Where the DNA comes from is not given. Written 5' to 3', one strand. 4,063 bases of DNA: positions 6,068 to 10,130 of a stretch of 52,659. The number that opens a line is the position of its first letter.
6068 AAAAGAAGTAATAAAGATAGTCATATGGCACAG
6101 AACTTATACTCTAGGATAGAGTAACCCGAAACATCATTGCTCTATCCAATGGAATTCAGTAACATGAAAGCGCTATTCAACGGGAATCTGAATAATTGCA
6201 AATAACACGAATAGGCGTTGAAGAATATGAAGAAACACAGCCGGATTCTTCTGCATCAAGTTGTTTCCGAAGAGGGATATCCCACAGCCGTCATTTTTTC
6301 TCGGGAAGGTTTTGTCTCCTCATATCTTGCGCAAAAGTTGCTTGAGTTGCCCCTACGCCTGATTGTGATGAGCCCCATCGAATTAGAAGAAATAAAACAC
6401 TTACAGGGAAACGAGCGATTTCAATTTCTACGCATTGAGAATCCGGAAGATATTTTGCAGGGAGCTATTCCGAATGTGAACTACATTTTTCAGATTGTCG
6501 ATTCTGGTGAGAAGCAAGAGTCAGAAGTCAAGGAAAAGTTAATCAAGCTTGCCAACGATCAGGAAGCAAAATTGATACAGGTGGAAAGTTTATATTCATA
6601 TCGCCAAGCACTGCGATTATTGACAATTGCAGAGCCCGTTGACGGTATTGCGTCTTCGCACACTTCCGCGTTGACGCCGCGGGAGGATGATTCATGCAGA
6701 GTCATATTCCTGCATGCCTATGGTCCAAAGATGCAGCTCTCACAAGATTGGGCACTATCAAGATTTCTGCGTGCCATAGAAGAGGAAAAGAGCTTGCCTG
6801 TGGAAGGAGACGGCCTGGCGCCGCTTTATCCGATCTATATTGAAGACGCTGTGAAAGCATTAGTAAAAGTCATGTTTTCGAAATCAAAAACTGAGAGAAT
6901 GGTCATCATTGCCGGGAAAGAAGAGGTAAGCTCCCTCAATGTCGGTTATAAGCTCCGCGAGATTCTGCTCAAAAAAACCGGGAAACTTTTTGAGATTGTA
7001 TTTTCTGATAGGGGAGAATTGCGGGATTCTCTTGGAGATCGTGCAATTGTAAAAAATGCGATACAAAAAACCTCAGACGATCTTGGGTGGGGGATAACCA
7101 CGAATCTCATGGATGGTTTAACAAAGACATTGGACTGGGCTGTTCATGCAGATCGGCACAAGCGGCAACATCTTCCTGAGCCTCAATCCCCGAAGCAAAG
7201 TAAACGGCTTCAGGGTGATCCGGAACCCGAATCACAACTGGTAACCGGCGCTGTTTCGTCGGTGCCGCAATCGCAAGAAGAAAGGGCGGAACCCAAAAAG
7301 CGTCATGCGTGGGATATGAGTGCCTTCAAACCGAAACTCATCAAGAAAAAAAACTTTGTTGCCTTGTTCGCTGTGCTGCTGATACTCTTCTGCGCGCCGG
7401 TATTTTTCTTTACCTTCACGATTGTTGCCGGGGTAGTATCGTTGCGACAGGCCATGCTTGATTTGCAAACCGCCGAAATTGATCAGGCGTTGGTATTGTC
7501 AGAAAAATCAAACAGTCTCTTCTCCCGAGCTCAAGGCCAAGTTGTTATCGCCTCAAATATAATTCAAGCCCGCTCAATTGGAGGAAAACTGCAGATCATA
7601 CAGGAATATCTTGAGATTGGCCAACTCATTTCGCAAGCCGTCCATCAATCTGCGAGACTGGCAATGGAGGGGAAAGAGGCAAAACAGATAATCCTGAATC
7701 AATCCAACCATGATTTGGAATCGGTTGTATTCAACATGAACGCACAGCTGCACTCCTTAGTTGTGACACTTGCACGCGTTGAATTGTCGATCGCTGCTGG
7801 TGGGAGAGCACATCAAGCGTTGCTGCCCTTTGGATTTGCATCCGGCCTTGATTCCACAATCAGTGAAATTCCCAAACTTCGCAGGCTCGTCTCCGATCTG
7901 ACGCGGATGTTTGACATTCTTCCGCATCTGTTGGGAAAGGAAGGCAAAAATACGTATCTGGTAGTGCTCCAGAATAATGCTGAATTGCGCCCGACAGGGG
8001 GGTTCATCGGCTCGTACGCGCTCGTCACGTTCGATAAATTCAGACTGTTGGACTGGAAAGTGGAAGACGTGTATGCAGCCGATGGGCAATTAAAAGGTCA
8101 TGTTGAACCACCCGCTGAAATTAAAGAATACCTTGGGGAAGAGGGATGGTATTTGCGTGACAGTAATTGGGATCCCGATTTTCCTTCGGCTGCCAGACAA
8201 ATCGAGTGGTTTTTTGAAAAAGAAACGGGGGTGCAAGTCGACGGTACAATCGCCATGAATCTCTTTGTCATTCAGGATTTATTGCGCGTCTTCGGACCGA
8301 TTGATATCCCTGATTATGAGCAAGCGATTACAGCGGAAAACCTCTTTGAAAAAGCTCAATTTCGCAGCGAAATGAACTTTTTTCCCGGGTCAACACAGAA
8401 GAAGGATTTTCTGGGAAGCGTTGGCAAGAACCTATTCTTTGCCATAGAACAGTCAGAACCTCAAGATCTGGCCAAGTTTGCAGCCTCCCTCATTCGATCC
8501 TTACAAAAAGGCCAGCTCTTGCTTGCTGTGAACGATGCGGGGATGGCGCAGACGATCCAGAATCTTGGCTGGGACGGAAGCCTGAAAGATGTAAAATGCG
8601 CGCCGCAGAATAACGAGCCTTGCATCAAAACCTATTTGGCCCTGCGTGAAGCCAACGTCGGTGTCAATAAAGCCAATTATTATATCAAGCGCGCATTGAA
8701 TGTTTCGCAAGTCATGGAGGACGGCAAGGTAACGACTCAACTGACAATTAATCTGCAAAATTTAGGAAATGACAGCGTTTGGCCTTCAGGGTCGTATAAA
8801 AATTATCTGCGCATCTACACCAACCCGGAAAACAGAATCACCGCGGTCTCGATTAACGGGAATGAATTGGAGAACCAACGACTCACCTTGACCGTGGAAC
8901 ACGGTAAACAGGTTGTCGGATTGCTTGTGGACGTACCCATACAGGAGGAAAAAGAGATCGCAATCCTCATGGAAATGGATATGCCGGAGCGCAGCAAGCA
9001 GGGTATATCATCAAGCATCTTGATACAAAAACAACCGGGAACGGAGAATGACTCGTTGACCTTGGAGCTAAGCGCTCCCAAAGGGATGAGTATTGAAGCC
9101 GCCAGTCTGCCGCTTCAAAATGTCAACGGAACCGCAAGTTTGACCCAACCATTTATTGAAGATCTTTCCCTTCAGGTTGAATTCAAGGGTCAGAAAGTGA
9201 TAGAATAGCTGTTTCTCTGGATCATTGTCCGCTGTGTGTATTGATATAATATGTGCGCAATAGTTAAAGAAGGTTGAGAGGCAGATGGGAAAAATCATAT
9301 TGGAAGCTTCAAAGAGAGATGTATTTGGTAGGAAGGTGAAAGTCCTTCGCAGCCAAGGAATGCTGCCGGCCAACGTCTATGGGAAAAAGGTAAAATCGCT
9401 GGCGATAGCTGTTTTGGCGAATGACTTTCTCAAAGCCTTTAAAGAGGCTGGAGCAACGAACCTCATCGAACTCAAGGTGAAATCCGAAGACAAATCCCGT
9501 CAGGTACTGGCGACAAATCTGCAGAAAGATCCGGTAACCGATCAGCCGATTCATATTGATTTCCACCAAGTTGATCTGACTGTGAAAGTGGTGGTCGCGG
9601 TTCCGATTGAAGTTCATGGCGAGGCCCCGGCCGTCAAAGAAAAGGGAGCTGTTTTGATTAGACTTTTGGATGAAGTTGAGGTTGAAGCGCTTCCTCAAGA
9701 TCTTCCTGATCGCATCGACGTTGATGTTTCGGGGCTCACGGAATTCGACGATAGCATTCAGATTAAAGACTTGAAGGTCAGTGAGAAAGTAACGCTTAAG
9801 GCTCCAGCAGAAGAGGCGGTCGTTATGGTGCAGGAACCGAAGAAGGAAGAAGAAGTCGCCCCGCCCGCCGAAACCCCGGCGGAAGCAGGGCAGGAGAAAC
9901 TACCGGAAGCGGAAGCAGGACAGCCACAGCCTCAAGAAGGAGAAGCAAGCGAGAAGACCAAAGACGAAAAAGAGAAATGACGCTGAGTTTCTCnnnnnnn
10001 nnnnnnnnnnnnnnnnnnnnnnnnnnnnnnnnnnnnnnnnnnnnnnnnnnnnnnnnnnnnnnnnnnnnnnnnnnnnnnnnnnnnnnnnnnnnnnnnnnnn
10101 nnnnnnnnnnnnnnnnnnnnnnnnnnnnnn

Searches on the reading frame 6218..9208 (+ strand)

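Call 66: search_protein_families(library=pfam, proteins=[window:6218-9208:+], max_evalue=0.001)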
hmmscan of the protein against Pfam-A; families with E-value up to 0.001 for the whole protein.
window:6218-9208:+ (996 aa): 1 family
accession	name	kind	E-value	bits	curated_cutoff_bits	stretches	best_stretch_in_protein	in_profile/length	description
PF13196.11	DUF4012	-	5.7e-29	101.9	28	1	575-711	1-137/144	Protein of unknown function (DUF4012)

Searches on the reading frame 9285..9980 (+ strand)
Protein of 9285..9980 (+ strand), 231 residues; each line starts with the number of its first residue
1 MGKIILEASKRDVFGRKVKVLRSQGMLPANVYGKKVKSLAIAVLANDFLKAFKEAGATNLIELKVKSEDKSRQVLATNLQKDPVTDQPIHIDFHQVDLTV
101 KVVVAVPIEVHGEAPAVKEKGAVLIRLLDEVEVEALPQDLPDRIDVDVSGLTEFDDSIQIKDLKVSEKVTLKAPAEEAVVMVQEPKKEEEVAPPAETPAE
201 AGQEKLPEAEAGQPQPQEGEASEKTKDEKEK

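Call 66: search_protein_families(library=pfam, proteins=[window:9285-9980:+], max_evalue=0.001)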
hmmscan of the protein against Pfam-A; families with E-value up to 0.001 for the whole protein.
window:9285-9980:+ (231 aa): 2 families
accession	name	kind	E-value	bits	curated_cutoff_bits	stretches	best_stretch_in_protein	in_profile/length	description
PF14693.11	Ribosomal_TL5_C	-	1.4e-21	77.1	27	1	101-186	1-84/84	Ribosomal protein TL5, C-terminal domain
PF01386.24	Ribosomal_L25p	-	1.5e-19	70.6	23.6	1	6-93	1-82/82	Ribosomal L25p family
